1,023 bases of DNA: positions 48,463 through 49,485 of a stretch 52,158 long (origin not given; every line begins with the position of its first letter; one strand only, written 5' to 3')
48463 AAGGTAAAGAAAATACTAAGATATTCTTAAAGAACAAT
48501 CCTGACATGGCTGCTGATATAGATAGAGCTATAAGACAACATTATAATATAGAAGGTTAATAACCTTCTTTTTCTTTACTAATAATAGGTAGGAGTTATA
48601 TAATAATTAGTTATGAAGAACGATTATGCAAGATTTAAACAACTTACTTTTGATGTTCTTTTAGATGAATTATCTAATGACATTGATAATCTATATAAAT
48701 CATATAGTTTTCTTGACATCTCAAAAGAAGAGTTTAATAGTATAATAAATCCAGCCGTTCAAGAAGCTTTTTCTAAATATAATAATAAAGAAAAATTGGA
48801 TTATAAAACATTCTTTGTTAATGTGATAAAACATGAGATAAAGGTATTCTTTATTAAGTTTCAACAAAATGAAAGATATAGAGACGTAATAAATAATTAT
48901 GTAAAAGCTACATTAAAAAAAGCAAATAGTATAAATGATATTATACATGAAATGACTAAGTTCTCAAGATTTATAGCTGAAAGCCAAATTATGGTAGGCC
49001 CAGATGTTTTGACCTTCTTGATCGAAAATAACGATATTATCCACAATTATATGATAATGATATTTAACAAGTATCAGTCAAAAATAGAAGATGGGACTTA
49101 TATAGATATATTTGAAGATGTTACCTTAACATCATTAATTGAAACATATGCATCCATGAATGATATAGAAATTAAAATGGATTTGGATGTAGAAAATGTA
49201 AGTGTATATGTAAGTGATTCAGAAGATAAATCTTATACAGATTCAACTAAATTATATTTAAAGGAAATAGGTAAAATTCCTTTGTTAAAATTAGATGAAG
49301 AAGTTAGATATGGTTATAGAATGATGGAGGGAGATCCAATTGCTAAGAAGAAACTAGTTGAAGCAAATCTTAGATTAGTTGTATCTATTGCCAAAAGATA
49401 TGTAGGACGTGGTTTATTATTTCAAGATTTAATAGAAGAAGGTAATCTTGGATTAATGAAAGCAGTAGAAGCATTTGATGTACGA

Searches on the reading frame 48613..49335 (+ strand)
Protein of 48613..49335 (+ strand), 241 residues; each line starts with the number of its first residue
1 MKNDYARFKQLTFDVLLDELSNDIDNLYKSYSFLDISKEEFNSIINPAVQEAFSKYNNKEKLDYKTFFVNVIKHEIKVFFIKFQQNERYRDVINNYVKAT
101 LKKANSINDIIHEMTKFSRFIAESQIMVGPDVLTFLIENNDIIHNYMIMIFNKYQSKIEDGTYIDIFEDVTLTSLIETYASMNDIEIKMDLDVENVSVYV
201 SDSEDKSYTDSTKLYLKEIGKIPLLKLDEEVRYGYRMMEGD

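Call 13: find_related_loci(query=window:48613-49335:+, collection=genome_contigs, flank=6000)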
Query seq(241 aa) (241 aa) in genome_contigs; peptide patterns used: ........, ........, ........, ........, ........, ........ (x = any residue, [..] = any of these).
50 stretches matched a pattern, but none encodes a relative of the query by tblastn (E <= 1e-3).
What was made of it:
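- Tried and rejected: The genome-collection scan with the single N-domain found nothing (call 13).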

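Call 19: find_related_loci(query=A4, collection=genome_contigs, flank=6000)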
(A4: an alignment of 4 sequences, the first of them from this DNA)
Query A4 (194 aa) in genome_contigs; peptide patterns used: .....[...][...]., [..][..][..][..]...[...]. (x = any residue, [..] = any of these).
407 stretches matched a pattern; 1 encode a relative of the query (tblastn E <= 1e-3); 1 distinct loci.
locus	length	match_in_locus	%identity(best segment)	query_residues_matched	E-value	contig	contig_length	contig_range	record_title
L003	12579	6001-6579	48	1-193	1e-59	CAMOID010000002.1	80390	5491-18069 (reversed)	MAG: uncultured Bacillales bacterium isolate SRR873601_bin.127_metaWRAP_v1.3_MAG genome assembly, contig: NODE_529_lengt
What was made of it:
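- On Group 1 primary sigma (RpoD/SigA): Only 52 kb of the genome is available and the genome-collection scans are exhausted (calls 13, 19).
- Tried and rejected: A 4-sequence alignment found one MAG, 'uncultured Bacillales bacterium' CAMOID01 (call 19).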

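Call 86: search_solved_structures(query=A2, max_evalue=1)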
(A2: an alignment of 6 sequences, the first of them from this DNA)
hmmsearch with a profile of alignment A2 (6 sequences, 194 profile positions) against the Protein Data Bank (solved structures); distinct sequences matched with E-value up to 1: 2.
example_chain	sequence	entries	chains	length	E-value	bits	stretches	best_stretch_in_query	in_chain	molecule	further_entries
6a20_A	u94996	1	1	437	0.36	13.8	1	83-153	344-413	Kinesin family member 13B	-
7d8v_A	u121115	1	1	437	0.37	13.8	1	83-153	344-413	Kinesin family member 13B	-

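Call 93: search_protein_families(library=pfam, proteins=[window:48613-49239:+], max_evalue=0.01)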
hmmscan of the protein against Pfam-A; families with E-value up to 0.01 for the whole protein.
window:48613-49239:+ (209 aa): 0 families

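Call 95: search_protein_families(library=phrogs, proteins=[window:48613-49239:+], max_evalue=0.01)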
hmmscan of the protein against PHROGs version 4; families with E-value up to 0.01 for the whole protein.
window:48613-49239:+ (209 aa): 0 families

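Call 96: search_protein_families(library=padloc, proteins=[window:48613-49239:+], max_evalue=0.01)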
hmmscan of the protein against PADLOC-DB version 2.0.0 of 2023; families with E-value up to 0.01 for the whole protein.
window:48613-49239:+ (209 aa): 0 families
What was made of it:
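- Tried and rejected: PHROGs and PADLOC gave no meaningful hits (calls 95, 96); the one marginal PHROG match was of unknown function.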
